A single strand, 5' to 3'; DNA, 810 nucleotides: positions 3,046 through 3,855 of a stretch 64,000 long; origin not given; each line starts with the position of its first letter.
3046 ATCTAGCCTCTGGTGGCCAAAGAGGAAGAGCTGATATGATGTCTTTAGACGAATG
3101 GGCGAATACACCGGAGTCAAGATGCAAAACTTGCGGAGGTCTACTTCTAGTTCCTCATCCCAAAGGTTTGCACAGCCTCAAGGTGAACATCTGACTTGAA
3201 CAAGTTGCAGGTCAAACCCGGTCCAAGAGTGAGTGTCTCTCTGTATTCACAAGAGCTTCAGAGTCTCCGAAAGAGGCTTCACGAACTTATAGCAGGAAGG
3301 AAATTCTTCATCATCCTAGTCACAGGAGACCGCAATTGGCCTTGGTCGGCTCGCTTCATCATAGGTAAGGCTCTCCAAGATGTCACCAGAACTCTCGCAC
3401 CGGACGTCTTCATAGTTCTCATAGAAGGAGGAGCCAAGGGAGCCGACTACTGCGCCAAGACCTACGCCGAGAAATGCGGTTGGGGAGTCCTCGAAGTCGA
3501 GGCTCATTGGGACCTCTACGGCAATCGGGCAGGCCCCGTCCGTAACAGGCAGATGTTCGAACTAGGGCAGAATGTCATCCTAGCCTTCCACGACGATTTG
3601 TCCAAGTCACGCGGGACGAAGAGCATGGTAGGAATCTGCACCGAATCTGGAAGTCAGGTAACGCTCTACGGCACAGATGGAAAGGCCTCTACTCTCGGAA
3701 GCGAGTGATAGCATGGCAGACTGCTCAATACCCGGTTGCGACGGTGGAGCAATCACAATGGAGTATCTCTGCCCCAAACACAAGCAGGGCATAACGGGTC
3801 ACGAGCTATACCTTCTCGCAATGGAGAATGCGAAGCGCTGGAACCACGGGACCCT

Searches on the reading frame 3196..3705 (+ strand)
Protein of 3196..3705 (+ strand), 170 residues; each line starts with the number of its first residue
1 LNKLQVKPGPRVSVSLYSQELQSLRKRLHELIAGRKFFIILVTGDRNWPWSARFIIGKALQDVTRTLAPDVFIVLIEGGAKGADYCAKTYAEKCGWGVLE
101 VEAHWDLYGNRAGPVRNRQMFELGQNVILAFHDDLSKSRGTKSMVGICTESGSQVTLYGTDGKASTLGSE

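Call 12: search_protein_families(library=pfam, proteins=[window:3196-3705:+], max_evalue=0.01)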
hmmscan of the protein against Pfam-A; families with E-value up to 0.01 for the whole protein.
window:3196-3705:+ (170 aa): 1 family
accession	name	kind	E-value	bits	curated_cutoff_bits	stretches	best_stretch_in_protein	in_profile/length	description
PF10686.14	YAcAr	-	5.8e-09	36.1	28.2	1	39-108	2-66/66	YspA, cpYpsA-related SLOG family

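Call 95: search_protein_families(library=phrogs, proteins=[window:3196-3705:+], max_evalue=0.01)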
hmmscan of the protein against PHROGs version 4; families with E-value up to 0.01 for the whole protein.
window:3196-3705:+ (170 aa): 3 families
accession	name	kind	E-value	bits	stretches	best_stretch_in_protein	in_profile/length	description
phrog_289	-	other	6.1e-22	79.1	1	25-161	10-141/500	GTP-binding domain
phrog_16939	-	unknown function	5.2e-05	23.5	1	40-155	3-118/330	-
phrog_11222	-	unknown function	0.0069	17.2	1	55-148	177-268/293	-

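Call 116: search_protein_families(library=padloc, proteins=[window:3196-3705:+], max_evalue=0.01)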
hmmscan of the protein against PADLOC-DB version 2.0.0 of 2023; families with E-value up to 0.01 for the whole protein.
window:3196-3705:+ (170 aa): 0 families
